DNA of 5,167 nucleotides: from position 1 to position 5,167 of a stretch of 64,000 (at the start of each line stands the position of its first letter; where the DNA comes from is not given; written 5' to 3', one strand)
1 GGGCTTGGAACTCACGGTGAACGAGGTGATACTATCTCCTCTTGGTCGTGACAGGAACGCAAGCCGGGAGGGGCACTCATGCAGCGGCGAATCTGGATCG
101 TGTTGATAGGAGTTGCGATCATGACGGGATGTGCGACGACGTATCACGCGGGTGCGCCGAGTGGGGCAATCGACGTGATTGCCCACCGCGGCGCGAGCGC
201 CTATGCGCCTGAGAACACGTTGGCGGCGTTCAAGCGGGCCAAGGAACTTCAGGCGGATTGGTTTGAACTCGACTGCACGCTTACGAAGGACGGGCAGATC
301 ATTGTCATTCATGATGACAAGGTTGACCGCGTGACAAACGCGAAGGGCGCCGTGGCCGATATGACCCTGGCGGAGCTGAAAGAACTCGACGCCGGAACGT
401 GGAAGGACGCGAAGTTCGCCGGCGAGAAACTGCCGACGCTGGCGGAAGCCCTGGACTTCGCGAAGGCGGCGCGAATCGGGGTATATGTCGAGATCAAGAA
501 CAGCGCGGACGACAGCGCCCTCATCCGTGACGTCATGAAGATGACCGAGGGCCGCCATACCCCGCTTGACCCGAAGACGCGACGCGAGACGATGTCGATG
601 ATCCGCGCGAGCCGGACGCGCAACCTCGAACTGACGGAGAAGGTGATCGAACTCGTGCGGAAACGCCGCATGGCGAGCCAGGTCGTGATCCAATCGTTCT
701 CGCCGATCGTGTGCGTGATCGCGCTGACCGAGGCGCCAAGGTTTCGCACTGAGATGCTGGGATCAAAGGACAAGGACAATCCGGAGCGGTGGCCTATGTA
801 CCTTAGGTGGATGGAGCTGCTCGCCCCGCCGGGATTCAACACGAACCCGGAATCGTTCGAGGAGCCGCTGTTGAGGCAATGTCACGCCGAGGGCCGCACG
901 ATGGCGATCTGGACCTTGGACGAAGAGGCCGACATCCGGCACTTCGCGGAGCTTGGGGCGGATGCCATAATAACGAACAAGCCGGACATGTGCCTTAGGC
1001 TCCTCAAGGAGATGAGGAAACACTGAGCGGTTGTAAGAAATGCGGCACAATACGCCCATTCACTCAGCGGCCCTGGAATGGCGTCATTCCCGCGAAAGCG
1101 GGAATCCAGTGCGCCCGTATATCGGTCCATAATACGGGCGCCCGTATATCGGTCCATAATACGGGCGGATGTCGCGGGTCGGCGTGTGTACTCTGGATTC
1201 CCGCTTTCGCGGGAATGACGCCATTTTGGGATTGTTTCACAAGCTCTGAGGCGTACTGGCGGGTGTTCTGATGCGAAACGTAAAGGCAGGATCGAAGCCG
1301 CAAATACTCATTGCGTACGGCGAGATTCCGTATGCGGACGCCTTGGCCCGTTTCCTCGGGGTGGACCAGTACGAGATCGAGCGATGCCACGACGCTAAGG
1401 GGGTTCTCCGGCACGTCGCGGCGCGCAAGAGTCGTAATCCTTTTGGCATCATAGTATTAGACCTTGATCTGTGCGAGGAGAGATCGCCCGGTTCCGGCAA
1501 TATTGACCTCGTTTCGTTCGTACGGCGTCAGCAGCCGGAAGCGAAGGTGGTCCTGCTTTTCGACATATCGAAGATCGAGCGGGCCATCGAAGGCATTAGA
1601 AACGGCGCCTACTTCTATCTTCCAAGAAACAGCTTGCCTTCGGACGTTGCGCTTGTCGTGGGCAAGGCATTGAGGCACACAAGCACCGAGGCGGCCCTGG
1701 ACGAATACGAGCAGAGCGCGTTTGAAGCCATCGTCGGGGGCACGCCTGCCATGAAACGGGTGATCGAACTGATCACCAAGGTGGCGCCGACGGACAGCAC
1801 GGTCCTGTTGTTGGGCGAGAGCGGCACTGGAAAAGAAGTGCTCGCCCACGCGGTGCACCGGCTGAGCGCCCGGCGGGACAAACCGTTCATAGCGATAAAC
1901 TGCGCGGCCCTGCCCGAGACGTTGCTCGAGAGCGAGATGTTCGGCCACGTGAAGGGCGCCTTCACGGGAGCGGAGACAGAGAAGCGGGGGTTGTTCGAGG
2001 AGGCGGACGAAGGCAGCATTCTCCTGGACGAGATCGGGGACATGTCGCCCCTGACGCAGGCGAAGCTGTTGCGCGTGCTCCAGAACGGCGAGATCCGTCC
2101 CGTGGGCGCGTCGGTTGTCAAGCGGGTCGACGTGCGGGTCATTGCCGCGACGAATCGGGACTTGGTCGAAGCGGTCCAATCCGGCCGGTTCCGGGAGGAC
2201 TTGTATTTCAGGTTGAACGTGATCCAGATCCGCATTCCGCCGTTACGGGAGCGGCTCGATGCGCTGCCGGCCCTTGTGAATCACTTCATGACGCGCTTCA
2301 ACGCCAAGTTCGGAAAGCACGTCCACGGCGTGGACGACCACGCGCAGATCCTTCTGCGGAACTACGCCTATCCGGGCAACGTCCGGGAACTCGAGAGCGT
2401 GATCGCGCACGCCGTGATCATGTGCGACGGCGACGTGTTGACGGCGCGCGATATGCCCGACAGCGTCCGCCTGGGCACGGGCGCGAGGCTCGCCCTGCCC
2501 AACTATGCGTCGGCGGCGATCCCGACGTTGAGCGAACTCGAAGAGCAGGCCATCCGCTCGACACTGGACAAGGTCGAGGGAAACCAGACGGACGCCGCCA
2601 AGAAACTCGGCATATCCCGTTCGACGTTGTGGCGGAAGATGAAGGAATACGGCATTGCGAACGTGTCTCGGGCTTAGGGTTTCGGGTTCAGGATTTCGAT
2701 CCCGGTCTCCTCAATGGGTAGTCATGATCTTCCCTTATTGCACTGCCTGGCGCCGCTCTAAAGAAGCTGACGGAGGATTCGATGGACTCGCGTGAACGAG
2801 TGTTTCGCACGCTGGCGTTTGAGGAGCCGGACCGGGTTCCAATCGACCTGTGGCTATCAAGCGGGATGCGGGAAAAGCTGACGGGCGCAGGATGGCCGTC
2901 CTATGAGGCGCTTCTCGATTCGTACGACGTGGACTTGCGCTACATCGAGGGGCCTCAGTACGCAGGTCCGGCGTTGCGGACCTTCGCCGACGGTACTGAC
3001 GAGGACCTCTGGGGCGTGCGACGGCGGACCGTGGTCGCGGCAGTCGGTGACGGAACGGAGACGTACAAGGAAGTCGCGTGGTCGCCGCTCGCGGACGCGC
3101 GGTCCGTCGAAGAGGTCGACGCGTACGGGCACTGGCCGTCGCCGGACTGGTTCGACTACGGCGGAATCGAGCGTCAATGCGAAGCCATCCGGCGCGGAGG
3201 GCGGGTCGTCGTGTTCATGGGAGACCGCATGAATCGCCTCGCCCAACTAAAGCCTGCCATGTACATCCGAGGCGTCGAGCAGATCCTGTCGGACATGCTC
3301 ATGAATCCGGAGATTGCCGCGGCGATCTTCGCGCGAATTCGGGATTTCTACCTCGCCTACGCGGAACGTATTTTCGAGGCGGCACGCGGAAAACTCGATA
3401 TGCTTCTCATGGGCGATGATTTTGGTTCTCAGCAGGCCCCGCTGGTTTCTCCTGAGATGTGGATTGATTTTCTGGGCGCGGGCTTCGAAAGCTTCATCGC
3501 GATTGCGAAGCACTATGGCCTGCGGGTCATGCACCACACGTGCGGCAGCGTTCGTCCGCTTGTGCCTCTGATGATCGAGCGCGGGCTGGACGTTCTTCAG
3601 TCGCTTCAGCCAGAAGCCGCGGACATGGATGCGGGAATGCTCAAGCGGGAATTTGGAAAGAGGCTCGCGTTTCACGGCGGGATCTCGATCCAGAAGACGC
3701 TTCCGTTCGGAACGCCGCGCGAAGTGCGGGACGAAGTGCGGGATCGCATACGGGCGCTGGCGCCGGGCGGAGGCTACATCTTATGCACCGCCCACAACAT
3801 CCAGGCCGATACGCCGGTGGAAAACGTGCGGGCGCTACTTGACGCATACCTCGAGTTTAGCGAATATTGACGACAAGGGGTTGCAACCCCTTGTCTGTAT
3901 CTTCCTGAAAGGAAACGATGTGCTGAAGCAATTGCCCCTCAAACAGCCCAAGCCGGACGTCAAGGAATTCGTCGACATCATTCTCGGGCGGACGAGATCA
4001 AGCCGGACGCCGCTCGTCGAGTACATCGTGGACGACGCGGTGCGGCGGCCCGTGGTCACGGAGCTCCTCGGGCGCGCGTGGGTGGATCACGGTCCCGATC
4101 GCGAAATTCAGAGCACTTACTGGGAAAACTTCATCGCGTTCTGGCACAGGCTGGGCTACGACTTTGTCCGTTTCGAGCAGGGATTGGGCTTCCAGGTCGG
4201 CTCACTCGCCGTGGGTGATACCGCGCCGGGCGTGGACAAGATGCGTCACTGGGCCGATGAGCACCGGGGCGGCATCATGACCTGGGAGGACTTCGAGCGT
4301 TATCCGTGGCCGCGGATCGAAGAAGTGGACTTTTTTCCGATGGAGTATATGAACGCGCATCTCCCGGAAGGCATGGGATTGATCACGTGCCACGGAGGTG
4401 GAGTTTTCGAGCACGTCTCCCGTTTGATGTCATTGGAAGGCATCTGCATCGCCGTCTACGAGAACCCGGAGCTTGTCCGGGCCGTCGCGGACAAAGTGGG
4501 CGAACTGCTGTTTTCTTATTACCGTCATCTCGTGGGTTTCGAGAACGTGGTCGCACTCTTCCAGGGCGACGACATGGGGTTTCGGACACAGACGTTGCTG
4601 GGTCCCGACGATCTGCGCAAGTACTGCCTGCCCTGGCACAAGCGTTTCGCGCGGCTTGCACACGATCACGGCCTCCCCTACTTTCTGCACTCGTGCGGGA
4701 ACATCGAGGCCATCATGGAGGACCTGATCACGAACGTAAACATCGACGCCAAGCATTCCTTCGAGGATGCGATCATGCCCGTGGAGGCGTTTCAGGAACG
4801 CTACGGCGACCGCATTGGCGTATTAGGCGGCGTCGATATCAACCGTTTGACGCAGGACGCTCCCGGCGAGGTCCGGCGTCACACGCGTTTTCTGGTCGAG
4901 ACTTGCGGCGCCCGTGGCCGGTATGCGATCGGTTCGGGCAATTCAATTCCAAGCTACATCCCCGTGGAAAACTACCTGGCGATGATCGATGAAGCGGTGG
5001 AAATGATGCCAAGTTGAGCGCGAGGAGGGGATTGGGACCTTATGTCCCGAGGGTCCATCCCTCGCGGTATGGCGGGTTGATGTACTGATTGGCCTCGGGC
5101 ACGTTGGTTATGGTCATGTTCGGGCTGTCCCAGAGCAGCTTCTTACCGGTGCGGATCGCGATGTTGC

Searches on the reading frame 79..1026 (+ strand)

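Call 33: search_protein_families(library=pfam, proteins=[window:79-1026:+], max_evalue=0.00001)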
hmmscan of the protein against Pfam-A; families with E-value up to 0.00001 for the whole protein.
window:79-1026:+ (315 aa): 2 families
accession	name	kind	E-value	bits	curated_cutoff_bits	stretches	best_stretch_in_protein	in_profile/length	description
PF03009.23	GDPD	-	3e-47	162.2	23.6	1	36-304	1-244/244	Glycerophosphoryl diester phosphodiesterase family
PF13653.12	GDPD_2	-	1.9e-06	28.6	27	0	277-303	4-30/30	Glycerophosphoryl diester phosphodiesterase family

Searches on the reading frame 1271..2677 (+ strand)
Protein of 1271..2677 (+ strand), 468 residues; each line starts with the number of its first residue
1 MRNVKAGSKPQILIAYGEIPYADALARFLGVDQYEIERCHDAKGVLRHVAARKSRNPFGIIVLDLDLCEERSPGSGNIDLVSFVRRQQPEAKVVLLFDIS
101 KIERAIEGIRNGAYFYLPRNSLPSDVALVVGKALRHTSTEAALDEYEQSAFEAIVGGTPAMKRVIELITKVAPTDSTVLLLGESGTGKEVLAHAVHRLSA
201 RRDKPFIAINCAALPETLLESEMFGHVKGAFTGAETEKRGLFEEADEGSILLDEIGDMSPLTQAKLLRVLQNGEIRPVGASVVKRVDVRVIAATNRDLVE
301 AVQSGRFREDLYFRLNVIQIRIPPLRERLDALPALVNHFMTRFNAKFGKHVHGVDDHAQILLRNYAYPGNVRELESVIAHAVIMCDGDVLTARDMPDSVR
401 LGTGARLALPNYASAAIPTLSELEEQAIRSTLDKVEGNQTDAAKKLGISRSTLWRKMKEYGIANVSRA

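Call 33: search_protein_families(library=pfam, proteins=[window:1271-2677:+], max_evalue=0.00001)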
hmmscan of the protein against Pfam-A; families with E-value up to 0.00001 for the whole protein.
window:1271-2677:+ (468 aa): 7 families
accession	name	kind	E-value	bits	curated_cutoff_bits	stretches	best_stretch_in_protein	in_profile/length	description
PF00158.32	Sigma54_activat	-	3.5e-71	238.7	20.2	1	154-320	1-167/168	Sigma-54 interaction domain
PF25601.1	AAA_lid_14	-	1.2e-22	79.9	27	1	326-400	1-75/87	AAA+ ATPase lid domain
PF14532.12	Sigma54_activ_2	-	3.9e-21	76.2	25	1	155-325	1-138/138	Sigma-54 interaction domain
PF02954.25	HTH_8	-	8.1e-15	54.7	22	1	419-460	1-42/42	Bacterial regulatory protein, Fis family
PF00004.35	AAA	-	2.5e-08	34.9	21.2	1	178-314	1-130/131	ATPase family associated with various cellular activities (AAA)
PF07728.20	AAA_5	-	9.2e-08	32.6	22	1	178-296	2-123/139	AAA domain (dynein-related subfamily)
PF07724.20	AAA_2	-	2.2e-06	28.2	27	1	176-304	4-133/166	AAA domain (Cdc48 subfamily)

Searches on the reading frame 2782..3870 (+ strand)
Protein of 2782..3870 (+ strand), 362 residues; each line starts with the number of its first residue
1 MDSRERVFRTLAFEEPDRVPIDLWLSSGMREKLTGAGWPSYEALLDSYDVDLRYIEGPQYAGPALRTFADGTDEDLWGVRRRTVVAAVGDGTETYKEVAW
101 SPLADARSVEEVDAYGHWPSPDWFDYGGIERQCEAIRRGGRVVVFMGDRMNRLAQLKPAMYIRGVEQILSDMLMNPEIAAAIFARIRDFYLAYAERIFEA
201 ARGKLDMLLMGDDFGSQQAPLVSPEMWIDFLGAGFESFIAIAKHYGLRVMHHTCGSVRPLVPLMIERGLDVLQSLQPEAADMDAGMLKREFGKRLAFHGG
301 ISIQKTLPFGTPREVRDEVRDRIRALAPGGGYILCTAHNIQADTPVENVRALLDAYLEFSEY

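Call 11: search_protein_families(library=pfam, proteins=[window:2782-3870:+])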
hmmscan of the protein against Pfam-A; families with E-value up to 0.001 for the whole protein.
window:2782-3870:+ (362 aa): 1 family
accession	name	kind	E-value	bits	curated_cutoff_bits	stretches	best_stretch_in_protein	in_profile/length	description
PF01208.23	URO-D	-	6.1e-20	72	23.9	1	159-356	150-343/346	Uroporphyrinogen decarboxylase (URO-D)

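Call 24: find_encoding_contigs(protein=window:2782-3870:+, flank=10000, max_places=4)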
Protein window:2782-3870:+ (362 aa): 1 contig read that carries it; 1 place shown.
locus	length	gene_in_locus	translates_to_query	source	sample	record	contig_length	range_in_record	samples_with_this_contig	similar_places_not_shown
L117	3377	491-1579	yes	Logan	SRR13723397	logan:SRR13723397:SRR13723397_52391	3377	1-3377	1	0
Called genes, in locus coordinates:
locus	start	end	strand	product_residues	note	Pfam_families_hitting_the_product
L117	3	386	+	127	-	?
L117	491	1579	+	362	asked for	PF01208:URO-D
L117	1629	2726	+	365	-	PF01208:URO-D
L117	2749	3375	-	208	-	?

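Call 48: find_homologous_proteins(query=window:2782-3870:+, max_evalue=1e-40)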
Query window:2782-3870:+ (362 aa): 2781 proteins with E <= 1e-40 among 8000 candidates; the best 120 are listed.
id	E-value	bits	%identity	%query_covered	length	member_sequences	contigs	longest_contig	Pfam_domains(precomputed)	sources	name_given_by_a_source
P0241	4.3e-234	794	96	100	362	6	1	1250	PF01208.24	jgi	-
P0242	5.6e-195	666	80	100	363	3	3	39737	PF01208.24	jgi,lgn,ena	-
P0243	1.4e-192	658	79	98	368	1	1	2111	PF01208.24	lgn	-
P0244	5.2e-192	656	81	100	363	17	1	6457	PF01208.24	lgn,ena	-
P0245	9.0e-186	635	76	100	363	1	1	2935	PF01208.24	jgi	jgi:uroporphyrinogen decarboxylase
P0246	7.8e-183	626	75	100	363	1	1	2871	PF01208.24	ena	-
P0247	3.0e-180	617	74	100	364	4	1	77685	PF01208.24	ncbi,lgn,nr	ncbi:MAG: uroporphyrinogen decarboxylase family protein [Armatimonadota bacterium]|nr:uroporphyrinog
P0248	1.5e-178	612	73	100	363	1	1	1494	PF01208.24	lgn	-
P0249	8.5e-178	609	74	100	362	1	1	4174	PF01208.24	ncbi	-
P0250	1.3e-177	609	72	100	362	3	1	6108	PF01208.24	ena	-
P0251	5.3e-176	603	73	100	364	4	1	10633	PF01208.24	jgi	-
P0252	1.5e-174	599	73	100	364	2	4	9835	PF01208.24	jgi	-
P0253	1.7e-174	598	72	100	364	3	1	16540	PF01208.24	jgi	-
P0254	2.4e-174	598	70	100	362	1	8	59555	PF01208.24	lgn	-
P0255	4.0e-174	597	73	100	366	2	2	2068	PF01208.24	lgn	-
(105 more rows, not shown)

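Call 49: find_encoding_contigs(protein=P0242, flank=3000, max_places=2)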
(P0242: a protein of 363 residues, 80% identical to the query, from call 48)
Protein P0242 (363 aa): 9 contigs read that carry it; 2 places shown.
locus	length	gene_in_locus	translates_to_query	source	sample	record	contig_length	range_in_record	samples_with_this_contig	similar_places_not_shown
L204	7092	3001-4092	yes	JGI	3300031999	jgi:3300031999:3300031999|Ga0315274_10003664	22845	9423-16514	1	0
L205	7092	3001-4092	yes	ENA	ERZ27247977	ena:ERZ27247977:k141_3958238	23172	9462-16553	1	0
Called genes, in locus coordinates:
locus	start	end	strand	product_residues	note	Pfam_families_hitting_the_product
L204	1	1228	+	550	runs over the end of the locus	PF16697:Yop-YscD_cpl, PF00498:FHA, PF01590:GAF, PF13185:GAF_2, PF13492:GAF_3, PF13487:HD_5, PF01966:HD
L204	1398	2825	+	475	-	PF00072:Response_reg (weak), PF00158:Sigma54_activat, PF14532:Sigma54_activ_2, PF00004:AAA (weak), PF07728:AAA_5 (weak), PF25601:AAA_lid_14, PF02954:HTH_8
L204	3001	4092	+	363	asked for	PF01208:URO-D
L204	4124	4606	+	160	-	PF00258:Flavodoxin_1 (weak), PF12724:Flavodoxin_5, PF03358:FMN_red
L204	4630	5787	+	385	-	PF01208:URO-D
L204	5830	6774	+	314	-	PF12146:Hydrolase_4, PF00561:Abhydrolase_1, PF12697:Abhydrolase_6, PF20408:Abhydrolase_11 (faint)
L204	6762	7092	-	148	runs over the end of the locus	-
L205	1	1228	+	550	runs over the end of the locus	PF16697:Yop-YscD_cpl, PF00498:FHA, PF01590:GAF, PF13185:GAF_2, PF13492:GAF_3, PF13487:HD_5, PF01966:HD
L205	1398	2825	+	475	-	PF00072:Response_reg (weak), PF00158:Sigma54_activat, PF14532:Sigma54_activ_2, PF00004:AAA (weak), PF07728:AAA_5 (weak), PF25601:AAA_lid_14, PF02954:HTH_8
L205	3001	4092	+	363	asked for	PF01208:URO-D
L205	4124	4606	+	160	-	PF00258:Flavodoxin_1 (weak), PF12724:Flavodoxin_5, PF03358:FMN_red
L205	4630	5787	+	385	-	PF01208:URO-D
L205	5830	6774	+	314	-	PF12146:Hydrolase_4, PF00561:Abhydrolase_1, PF12697:Abhydrolase_6, PF20408:Abhydrolase_11 (faint)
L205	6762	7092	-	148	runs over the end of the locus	-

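Call 50: find_encoding_contigs(protein=P0244, flank=3000, max_places=1)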
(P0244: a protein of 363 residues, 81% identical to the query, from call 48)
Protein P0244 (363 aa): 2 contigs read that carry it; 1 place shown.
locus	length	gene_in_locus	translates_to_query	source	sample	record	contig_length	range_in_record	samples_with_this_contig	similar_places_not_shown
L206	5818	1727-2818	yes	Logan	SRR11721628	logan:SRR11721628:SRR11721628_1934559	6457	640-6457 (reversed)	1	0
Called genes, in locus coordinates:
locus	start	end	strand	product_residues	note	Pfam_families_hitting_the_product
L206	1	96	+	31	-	?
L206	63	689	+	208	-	-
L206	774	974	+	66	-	PF02597:ThiS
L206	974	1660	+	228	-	PF02581:TMP-TENI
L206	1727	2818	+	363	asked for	PF01208:URO-D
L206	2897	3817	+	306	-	PF00561:Abhydrolase_1, PF12146:Hydrolase_4, PF12697:Abhydrolase_6, PF20434:BD-FAE (weak)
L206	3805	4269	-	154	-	-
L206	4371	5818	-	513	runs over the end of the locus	PF00370:FGGY_N, PF02782:FGGY_C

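Call 51: find_encoding_contigs(protein=P0247, flank=3000, max_places=1)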
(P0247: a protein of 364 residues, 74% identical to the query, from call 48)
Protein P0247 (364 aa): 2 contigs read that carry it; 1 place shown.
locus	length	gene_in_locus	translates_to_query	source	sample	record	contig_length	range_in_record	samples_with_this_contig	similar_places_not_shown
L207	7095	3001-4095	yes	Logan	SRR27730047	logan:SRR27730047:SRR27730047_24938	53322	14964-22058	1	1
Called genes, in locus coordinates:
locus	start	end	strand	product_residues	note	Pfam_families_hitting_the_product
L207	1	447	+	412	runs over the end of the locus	PF01408:GFO_IDH_MocA, PF19051:GFO_IDH_MocA_C2 (faint), PF02894:GFO_IDH_MocA_C, PF22725:GFO_IDH_MocA_C3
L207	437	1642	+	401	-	PF14100:DUF6807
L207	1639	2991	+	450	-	PF00083:Sugar_tr, PF07690:MFS_1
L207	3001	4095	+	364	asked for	PF01208:URO-D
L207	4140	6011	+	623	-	PF00474:SSF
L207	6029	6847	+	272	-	PF01261:AP_endonuc_2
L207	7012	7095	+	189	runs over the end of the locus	PF04011:LemA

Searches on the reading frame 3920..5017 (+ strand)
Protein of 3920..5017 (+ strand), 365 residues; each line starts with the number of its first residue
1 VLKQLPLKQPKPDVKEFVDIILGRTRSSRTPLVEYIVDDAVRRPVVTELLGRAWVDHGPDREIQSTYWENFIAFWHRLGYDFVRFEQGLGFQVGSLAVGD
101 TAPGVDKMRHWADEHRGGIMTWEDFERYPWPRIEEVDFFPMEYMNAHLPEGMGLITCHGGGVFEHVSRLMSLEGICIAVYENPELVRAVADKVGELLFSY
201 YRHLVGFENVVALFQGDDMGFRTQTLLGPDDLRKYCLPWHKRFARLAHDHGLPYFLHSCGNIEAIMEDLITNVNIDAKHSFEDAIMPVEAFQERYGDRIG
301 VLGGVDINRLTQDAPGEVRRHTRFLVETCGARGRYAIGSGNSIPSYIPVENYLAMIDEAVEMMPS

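Call 11: search_protein_families(library=pfam, proteins=[window:3920-5017:+])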
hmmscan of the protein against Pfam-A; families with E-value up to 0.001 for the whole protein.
window:3920-5017:+ (365 aa): 1 family
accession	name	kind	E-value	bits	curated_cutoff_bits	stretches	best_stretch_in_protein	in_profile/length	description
PF01208.23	URO-D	-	1e-17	64.7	23.9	1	148-359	133-343/346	Uroporphyrinogen decarboxylase (URO-D)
